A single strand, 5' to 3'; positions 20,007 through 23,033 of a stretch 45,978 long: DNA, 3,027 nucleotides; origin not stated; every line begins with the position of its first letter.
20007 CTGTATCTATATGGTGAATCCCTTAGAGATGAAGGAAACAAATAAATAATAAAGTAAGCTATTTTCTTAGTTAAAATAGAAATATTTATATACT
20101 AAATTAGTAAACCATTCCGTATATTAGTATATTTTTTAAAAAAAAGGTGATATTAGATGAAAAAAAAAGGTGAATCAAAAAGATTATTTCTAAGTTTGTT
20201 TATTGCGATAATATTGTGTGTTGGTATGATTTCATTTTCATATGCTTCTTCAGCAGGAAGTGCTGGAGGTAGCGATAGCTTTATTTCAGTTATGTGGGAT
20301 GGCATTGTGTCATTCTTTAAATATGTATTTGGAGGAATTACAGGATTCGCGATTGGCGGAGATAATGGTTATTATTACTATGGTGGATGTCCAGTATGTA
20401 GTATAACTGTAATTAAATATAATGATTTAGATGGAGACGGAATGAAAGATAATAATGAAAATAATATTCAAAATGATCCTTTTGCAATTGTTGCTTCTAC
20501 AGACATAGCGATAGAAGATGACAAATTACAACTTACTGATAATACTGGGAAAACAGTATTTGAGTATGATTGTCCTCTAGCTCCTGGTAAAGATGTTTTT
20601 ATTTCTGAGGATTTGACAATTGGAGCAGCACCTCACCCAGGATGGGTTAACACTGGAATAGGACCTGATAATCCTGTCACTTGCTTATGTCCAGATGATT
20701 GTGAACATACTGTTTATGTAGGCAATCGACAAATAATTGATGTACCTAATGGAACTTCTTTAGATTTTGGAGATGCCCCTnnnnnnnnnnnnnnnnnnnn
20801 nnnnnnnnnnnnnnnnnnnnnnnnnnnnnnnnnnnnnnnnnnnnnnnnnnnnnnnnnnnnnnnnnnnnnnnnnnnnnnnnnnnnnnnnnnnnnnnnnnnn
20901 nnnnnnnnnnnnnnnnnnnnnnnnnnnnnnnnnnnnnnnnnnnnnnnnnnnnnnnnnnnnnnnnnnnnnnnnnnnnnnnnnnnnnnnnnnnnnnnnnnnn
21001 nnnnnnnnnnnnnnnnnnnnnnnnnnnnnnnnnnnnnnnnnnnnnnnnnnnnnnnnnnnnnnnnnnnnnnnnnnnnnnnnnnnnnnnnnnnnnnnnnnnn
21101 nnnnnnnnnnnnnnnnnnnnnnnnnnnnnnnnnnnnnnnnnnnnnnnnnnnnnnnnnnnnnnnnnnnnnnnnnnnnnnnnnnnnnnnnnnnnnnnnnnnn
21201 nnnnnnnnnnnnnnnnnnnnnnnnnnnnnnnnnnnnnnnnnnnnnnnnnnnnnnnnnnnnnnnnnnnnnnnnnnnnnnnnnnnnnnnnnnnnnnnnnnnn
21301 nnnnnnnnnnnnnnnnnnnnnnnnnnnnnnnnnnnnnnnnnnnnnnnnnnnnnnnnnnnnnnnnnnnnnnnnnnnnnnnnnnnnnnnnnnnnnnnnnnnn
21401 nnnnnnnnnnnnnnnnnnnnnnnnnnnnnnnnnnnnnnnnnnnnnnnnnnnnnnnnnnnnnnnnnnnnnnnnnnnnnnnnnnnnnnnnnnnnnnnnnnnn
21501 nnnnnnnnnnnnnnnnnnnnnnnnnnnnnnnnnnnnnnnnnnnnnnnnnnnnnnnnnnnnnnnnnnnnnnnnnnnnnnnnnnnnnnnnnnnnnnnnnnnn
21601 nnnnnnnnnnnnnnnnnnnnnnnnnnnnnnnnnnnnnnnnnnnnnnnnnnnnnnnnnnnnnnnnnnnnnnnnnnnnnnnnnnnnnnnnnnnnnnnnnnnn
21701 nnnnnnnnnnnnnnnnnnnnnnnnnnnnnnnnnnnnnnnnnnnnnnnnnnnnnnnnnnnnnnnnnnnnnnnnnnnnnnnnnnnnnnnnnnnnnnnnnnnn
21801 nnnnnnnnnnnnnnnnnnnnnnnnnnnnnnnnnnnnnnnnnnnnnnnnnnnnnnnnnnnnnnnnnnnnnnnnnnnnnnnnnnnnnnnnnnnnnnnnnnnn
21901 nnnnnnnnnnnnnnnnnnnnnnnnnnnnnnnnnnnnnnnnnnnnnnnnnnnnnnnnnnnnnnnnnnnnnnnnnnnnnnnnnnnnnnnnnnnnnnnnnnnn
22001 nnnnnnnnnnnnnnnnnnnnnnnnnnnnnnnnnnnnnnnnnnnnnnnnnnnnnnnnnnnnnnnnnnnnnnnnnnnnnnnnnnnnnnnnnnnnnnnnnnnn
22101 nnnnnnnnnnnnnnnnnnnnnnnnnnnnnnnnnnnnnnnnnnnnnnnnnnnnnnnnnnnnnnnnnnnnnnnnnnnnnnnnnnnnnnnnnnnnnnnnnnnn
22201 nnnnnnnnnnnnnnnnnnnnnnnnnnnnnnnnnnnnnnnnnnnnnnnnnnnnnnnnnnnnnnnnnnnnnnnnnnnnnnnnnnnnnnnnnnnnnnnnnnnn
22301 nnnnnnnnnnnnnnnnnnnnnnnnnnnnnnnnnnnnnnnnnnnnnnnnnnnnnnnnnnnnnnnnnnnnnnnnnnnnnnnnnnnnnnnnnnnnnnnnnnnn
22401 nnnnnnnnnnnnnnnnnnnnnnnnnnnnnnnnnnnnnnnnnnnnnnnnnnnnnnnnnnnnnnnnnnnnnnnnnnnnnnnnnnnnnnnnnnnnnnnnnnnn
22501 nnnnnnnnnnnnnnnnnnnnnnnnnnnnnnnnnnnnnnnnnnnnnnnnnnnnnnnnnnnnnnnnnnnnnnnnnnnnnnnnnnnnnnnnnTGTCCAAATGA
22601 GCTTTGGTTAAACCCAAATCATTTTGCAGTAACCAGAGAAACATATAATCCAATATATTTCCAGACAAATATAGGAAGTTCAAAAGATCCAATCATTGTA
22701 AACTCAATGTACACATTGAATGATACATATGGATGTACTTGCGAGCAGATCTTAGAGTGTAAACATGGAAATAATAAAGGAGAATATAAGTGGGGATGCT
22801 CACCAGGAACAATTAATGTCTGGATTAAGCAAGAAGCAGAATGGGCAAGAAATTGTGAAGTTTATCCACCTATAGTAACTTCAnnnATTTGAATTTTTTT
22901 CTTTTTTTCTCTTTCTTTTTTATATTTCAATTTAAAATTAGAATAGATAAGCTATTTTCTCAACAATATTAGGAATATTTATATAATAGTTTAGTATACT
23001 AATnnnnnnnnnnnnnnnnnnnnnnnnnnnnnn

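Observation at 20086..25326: Two tandem adhesin-like genes share promoter, signal peptide, C-terminal Cys module and terminator but have unrelated middles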

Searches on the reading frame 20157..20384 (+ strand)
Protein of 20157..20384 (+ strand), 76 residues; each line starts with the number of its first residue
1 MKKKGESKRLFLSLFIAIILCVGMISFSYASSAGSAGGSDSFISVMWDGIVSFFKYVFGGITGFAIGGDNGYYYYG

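Call 44: find_homologous_proteins(query=A8, max_evalue=0.01)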
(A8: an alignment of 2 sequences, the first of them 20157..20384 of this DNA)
Query A8 (2 sequences): 618 candidates shared short words with the query, none scored E <= 0.01.

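Call 47: find_related_loci(query=A8, collection=metagenome_contigs, flank=8000)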
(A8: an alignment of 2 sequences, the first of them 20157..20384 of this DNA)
Query A8 (76 aa) in metagenome_contigs; peptide patterns used: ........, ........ (x = any residue, [..] = any of these).
588 stretches matched a pattern; 1 encode a relative of the query (tblastn E <= 1e-3); 1 distinct loci.
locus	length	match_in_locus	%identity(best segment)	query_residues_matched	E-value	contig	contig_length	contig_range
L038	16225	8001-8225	87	1-75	5e-30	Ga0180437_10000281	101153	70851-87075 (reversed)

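Call 51: search_protein_families(library=pfam, proteins=[L038:8001-10877:+], max_evalue=1)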
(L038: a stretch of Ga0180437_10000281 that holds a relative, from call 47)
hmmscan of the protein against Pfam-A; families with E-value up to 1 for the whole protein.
L038:8001-10877:+ (959 aa): 0 families

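Call 78: search_protein_families(library=ncbifam, proteins=[L038:8001-10877:+], max_evalue=0.01)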
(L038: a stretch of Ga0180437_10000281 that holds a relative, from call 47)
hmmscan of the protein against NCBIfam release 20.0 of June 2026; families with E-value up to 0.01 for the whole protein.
L038:8001-10877:+ (959 aa): 0 families

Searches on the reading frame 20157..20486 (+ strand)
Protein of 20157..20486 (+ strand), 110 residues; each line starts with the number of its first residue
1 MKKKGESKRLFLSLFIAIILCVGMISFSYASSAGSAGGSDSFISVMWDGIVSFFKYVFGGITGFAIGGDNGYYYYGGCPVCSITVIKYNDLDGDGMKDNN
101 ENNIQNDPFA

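Call 39: search_protein_representatives(alignment_id=A2)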
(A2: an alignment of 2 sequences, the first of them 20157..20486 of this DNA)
Query: 2 sequences, 126 profile positions. Proteins with E-value up to 0.001 (for the whole library): 1958; up to 1e-10: 542; up to 1e-30: 52. The best 150 are listed.
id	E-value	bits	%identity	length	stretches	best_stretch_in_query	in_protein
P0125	1.3e-73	260.8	-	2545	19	73-122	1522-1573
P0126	6.5e-62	223.1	-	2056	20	88-121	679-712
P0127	7.4e-62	222.9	-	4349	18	80-121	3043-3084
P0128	2.1e-60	218.2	-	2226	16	77-121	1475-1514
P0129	7.3e-60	216.5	-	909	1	11-126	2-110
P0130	1.6e-59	215.4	-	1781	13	89-120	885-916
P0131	6.4e-59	213.4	-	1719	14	77-121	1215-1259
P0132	3.5e-54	198.1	-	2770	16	86-121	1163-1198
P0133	2.0e-51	189.2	-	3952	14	75-121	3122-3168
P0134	2.4e-50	185.7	-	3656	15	81-121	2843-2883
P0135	2.4e-50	185.7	-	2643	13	70-120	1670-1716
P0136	1.6e-48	179.8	-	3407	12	84-121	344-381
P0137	6.2e-46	171.4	-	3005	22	86-122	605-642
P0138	6.9e-43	161.6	-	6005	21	69-122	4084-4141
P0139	1.4e-42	160.6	-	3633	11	69-122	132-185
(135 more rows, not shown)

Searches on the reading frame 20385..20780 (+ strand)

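Call 51: search_protein_families(library=pfam, proteins=[window:20385-20780:+], max_evalue=1)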
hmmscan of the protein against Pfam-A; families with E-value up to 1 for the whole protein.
window:20385-20780:+ (132 aa): 1 family
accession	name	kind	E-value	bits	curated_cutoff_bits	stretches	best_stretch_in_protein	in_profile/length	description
PF18884.5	TSP3_bac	-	0.062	13.6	25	1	14-32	1-19/22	Bacterial TSP3 repeat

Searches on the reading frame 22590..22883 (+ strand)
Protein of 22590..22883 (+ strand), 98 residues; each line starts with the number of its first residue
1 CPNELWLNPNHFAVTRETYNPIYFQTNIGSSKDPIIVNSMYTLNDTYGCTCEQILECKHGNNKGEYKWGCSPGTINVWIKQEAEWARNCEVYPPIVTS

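Call 13: find_homologous_proteins(query=A1, max_evalue=0.01)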
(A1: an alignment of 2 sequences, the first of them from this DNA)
Query A1 (2 sequences) (98 aa, profile of the alignment): 6 proteins with E <= 0.01 among 7 candidates.
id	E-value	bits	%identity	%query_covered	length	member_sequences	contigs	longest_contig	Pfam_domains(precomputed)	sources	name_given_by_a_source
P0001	1.6e-24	104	48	87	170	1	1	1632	-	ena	-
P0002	4.2e-23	99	51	72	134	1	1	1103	-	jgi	-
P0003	3.4e-20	90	53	87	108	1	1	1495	-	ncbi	-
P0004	1.5e-19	88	61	47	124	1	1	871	-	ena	-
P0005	5.7e-11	60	68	42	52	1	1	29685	-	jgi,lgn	jgi:hypothetical protein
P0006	4.0e-6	45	36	80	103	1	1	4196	-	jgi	jgi:hypothetical protein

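Call 16: find_encoding_contigs(protein=P0005, flank=10000, max_places=4)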
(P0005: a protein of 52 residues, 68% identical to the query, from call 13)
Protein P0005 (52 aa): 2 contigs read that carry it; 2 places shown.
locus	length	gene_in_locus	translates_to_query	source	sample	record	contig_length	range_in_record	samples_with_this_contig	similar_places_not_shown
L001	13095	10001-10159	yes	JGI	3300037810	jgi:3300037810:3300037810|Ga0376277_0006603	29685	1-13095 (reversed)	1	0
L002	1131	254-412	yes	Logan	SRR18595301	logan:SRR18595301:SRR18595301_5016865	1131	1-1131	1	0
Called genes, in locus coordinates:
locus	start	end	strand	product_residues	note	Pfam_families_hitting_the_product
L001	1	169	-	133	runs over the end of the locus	-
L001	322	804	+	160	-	PF01751:Toprim, PF01131:Topoisom_bac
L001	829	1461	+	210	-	PF01131:Topoisom_bac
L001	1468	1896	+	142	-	PF01131:Topoisom_bac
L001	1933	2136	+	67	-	PF01131:Topoisom_bac (weak)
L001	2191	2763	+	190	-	PF13368:Toprim_C_rpt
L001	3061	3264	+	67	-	-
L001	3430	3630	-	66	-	-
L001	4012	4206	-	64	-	-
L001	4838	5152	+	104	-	-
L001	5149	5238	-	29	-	-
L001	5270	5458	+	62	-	-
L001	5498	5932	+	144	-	-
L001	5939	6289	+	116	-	-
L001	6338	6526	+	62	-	-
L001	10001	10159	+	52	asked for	-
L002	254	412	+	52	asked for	-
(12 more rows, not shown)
